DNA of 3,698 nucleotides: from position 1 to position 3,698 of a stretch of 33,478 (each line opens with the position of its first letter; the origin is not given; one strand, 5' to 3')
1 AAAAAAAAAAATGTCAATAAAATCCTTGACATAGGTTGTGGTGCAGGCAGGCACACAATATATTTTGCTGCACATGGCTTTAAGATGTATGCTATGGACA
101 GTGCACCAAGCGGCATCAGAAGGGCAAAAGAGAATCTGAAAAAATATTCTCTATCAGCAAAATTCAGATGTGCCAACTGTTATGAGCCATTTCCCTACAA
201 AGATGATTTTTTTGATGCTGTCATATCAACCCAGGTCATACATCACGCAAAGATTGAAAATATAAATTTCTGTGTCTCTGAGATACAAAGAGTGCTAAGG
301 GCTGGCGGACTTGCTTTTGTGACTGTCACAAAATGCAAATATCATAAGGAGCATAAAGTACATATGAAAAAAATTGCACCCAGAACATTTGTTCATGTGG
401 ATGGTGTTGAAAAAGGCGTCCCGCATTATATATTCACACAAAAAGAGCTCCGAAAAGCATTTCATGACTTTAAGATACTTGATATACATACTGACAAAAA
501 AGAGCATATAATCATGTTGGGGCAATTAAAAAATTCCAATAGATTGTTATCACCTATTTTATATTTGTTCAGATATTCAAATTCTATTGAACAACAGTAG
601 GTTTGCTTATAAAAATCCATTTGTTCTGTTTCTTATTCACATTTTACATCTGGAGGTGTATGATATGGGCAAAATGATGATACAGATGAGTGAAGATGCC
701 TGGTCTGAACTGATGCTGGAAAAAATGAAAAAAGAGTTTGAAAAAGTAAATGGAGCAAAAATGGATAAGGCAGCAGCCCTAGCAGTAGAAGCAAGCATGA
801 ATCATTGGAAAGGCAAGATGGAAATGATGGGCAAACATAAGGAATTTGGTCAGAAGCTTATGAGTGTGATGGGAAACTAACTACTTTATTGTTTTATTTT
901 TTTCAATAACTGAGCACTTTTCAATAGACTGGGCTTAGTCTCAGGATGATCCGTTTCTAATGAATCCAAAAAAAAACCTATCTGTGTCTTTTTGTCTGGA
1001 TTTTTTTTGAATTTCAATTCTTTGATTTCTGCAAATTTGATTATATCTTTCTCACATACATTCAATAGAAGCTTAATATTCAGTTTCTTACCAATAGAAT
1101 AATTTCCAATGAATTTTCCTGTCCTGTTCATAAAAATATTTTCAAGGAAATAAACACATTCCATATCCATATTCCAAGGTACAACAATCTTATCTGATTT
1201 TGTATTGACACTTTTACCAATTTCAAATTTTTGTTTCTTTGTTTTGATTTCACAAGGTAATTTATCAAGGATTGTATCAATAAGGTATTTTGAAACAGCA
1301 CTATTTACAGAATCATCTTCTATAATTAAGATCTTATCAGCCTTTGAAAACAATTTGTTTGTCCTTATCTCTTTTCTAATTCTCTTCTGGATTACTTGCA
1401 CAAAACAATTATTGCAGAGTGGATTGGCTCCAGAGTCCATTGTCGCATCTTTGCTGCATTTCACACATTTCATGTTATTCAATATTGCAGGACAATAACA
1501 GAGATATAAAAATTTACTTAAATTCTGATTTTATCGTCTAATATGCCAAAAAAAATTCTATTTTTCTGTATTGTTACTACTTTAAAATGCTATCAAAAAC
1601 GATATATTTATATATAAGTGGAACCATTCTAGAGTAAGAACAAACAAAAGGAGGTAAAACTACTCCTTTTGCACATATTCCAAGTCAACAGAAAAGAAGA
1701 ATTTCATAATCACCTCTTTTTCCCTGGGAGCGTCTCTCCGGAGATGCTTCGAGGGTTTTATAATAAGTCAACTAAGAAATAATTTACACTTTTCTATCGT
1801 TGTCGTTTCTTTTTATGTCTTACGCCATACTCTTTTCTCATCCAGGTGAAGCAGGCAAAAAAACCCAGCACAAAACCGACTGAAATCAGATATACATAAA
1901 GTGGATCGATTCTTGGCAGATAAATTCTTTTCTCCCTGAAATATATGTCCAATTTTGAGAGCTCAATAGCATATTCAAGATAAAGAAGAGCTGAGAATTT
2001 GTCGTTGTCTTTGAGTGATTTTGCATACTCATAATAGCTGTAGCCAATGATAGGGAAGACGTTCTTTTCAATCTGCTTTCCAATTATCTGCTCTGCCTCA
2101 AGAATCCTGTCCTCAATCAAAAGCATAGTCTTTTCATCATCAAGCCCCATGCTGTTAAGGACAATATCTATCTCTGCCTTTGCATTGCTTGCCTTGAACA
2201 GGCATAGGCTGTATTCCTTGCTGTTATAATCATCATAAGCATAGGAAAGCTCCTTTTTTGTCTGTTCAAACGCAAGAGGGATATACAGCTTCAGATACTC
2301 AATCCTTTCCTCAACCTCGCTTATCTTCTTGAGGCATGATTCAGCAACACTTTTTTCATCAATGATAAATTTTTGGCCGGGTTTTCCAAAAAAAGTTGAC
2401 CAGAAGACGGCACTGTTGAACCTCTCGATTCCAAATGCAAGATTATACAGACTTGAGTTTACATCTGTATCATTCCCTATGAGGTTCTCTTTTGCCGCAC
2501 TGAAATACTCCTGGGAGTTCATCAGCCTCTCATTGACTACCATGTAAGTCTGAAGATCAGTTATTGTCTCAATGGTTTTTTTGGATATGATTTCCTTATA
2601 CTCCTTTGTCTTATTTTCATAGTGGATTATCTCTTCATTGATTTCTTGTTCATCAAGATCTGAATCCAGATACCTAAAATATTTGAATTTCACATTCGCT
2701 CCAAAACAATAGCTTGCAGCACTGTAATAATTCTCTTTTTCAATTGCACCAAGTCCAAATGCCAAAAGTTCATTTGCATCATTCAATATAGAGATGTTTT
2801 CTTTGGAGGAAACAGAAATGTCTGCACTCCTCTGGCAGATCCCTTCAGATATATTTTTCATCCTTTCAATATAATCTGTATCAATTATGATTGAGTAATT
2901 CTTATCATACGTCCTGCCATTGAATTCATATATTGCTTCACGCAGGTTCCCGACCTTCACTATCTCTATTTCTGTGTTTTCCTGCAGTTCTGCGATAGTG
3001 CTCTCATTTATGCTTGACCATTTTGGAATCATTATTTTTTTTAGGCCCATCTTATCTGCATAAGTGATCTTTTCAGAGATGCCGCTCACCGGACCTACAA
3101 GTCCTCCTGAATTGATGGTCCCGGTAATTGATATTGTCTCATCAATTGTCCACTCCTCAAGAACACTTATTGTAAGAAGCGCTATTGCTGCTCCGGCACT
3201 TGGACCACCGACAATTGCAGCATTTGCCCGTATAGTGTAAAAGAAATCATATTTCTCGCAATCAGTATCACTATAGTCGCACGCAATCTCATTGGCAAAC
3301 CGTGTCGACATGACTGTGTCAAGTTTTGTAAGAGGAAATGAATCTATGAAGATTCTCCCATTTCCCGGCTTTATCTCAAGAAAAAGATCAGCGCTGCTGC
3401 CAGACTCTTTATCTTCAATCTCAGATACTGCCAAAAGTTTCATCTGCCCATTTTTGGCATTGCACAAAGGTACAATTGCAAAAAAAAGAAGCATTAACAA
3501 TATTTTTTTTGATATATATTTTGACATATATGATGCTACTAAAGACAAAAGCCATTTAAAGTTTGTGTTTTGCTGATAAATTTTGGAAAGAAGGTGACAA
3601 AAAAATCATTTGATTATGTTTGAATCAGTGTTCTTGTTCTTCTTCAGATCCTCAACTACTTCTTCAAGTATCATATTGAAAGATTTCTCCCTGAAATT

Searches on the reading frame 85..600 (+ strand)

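Call 6: search_protein_families(library=pfam, proteins=[window:85-600:+], max_evalue=0.01)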
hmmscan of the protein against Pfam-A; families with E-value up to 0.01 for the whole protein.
window:85-600:+ (171 aa): 5 families
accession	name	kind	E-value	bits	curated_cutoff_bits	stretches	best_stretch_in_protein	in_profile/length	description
PF08241.18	Methyltransf_11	-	1.4e-13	51.7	21.2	1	2-78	22-94/95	Methyltransferase domain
PF13649.12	Methyltransf_25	-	2.1e-11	44.8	27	1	2-75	25-97/97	Methyltransferase domain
PF13847.12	Methyltransf_31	-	2.4e-08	34.2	27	1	2-93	32-121/145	Methyltransferase domain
PF08242.18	Methyltransf_12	-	9e-06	26.8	30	1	2-76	24-97/98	Methyltransferase domain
PF02353.26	CMAS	-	0.0021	17.9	27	1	40-110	125-183/273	Mycolic acid cyclopropane synthetase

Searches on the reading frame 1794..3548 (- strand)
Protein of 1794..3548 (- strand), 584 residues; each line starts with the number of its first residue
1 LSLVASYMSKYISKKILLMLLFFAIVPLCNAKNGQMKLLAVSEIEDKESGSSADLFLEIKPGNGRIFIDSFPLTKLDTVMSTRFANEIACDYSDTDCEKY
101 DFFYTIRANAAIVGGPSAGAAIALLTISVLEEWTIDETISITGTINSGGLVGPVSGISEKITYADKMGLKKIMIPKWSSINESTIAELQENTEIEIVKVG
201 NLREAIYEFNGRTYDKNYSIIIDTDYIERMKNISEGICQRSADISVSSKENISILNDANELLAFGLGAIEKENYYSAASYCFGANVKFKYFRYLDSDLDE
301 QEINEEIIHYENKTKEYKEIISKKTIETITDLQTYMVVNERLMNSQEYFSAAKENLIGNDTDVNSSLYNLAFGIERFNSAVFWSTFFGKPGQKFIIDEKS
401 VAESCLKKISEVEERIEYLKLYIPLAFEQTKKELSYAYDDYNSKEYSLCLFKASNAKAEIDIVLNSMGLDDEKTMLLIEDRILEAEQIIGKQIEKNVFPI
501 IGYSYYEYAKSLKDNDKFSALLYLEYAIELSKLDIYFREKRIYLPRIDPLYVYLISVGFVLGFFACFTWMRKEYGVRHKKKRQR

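Call 6: search_protein_families(library=pfam, proteins=[window:1794-3548:-], max_evalue=0.01)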
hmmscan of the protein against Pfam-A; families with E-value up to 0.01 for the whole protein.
window:1794-3548:- (584 aa): 1 family
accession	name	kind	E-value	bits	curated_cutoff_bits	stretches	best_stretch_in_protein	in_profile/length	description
PF05362.19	Lon_C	-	1e-11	45.2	21.1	1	106-202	100-195/205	Lon protease (S16) C-terminal proteolytic domain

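Call 10: search_protein_families(library=ncbifam, proteins=[window:1794-3548:-], max_evalue=0.1)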
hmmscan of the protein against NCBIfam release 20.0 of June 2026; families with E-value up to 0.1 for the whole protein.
window:1794-3548:- (584 aa): 9 families
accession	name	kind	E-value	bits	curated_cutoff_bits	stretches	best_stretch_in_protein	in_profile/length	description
TIGR02902.1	spore_lonB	equivalog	6.5e-16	58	723.3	1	91-206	418-527/531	ATP-dependent protease LonB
TIGR00764.1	lon_rel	equivalog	1.6e-14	53.4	516.6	1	88-206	473-589/608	ATP-dependent protease LonB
TIGR02903.1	spore_lon_C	equivalog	5.9e-13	48.2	678.8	1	93-206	504-611/615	Lon family ATP-dependent protease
TIGR00763.1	lon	equivalog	1.8e-10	40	608.05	1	114-204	700-789/795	endopeptidase La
NF008053.0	PRK10787.1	equivalog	1.6e-07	29.8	891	1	97-181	659-743/784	endopeptidase La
NF041438.1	SepM_fam_S16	equivalog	5.3e-06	25.7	200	1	106-176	219-291/340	SepM family pheromone-processing serine protease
TIGR00416.1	sms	equivalog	1.3e-05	24.2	403.05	1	113-205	368-453/454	DNA repair protein RadA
TIGR02653.1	Lon_rel_chp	hypoth_equivalog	0.00022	19.7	628.25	1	113-187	574-651/675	protease Lon-related BREX system protein BrxL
NF005838.0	PRK07748.1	equivalog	0.042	13.3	169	0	423-491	117-185/207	3'-5' exonuclease KapD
